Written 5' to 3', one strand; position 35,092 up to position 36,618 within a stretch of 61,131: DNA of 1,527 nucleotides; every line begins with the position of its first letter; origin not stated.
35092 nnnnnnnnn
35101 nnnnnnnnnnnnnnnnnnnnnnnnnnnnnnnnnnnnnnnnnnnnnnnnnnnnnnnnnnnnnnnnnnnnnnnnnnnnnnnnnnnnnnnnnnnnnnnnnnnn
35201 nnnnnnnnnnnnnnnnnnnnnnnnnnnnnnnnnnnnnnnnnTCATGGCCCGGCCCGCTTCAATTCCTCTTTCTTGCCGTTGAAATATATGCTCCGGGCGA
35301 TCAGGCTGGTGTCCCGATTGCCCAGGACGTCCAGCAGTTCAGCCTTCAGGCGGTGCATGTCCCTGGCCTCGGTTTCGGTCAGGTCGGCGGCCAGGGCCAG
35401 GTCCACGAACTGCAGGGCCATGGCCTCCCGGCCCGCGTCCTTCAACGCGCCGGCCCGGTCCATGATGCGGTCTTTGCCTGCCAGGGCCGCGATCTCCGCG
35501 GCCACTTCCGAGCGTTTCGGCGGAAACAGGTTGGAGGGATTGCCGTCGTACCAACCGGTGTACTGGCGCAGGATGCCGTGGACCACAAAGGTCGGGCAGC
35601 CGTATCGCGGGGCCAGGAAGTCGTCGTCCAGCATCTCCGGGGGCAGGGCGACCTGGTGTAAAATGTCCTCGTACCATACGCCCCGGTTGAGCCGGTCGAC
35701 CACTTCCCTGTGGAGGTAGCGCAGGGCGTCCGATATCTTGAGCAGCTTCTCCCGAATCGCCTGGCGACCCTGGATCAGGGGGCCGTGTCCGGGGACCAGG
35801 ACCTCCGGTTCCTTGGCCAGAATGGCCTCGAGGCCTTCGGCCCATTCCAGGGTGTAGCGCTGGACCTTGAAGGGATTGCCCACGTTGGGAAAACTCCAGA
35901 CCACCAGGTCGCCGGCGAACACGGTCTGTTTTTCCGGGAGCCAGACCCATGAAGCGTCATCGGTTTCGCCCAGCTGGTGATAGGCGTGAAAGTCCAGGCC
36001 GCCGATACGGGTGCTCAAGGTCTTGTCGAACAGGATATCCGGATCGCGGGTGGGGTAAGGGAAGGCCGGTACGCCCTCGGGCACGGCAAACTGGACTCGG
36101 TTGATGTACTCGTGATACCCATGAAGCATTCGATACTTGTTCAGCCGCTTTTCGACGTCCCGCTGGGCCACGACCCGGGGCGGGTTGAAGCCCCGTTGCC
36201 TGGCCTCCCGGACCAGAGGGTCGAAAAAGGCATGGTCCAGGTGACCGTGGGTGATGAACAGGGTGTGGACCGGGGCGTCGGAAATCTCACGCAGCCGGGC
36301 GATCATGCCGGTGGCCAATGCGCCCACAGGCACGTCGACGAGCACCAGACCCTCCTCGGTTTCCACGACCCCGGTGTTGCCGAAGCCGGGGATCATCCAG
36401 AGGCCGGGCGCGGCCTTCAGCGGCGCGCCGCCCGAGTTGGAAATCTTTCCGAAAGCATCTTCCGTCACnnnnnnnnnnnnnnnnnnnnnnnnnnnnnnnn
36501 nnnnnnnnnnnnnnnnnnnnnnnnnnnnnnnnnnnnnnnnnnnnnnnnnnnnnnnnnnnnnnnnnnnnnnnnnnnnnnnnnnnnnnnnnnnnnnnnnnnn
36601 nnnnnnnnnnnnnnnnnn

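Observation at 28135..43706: Sigma-54/GAF-controlled cluster of cytoplasmic sulfate-ester and haloalkane hydrolases with TAXI-TRAP uptake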

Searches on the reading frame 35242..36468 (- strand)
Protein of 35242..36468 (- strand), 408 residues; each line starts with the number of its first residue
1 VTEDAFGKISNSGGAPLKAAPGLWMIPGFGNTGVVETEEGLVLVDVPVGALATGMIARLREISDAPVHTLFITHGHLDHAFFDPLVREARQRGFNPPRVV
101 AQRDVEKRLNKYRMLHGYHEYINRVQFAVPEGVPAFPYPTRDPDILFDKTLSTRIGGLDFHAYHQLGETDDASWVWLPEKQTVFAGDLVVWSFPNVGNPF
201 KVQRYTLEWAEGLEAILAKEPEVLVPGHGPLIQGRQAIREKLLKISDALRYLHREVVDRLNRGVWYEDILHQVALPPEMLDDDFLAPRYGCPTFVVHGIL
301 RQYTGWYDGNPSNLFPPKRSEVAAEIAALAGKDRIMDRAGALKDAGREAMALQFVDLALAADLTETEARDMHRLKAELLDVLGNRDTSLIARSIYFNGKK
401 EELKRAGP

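Call 4: search_protein_families(library=pfam, proteins=[window:35242-36468:-], max_evalue=0.01)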
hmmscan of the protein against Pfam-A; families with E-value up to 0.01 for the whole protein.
window:35242-36468:- (408 aa): 2 families
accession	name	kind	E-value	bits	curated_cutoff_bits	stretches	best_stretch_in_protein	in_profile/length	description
PF14863.12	Alkyl_sulf_dimr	-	2.9e-25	89.7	26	1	267-401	3-135/139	Alkyl sulfatase dimerisation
PF00753.33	Lactamase_B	-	4.4e-16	59.8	22.7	1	27-228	3-196/196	Metallo-beta-lactamase superfamily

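Call 5: search_protein_families(library=ncbifam, proteins=[window:35242-36468:-], max_evalue=0.01)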
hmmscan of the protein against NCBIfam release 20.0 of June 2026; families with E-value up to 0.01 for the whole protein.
window:35242-36468:- (408 aa): 16 families
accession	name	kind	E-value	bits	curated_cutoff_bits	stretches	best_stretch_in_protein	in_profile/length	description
TIGR04558.1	SoxH_rel_PQQ_1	hypoth_equivalog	2.6e-11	43.2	300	1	30-271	34-252/285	quinoprotein relay system zinc metallohydrolase 1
TIGR04559.1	SoxH_rel_PQQ_2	hypoth_equivalog_domain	3.1e-08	33.4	280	1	31-263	31-244/283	quinoprotein relay system zinc metallohydrolase 2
NF033088.2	bla_subclass_B1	equivalog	1.1e-07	31.7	200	1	147-231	117-203/217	subclass B1 metallo-beta-lactamase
NF012229.1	bla_class_B_core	domain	4.8e-06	26.8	100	1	18-177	5-138/139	metallo-beta-lactamase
NF012146.1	blaB-IND-MUS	exception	4.2e-05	23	270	0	147-229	135-219/237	BlaB/IND/MUS family subclass B1 metallo-beta-lactamase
NF033585.1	blaTTU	exception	5.6e-05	22.9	525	1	163-231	152-221/243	TTU family subclass B1 metallo-beta-lactamase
NF040580.1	MBL_fold_Vmh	equivalog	6.9e-05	22.3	430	1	169-237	162-232/286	Vmh family MBL fold metallo-hydrolase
NF038103.1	blaGMB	exception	7.8e-05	21.9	580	1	166-231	183-246/270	GMB family subclass B1 metallo-beta-lactamase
NF033095.1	bla_Bc_2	exception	0.00022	20.6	500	1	163-231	172-241/255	BcII family subclass B1 metallo-beta-lactamase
NF000438.2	blaPOM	exception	0.00043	19.5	610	1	15-85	41-112/286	POM family subclass B3 metallo-beta-lactamase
NF000444.3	blaEBR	exception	0.00099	18.7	475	0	35-80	52-98/234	EBR family subclass B1 metallo-beta-lactamase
NF033582.2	blaALI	exception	0.0016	18.3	450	1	163-240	159-237/245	ALI family subclass B1 metallo-beta-lactamase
NF033106.1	blaL1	exception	0.0019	17.2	560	0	15-176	43-190/290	L1 family subclass B3 metallo-beta-lactamase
NF045731.1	blaDYB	exception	0.003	16.9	550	1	143-231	140-230/250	DYB family subclass B1 metallo-beta-lactamase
NF038184.1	blaVMB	exception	0.0031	16.9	500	1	162-230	151-220/242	VMB family subclass B1 metallo-beta-lactamase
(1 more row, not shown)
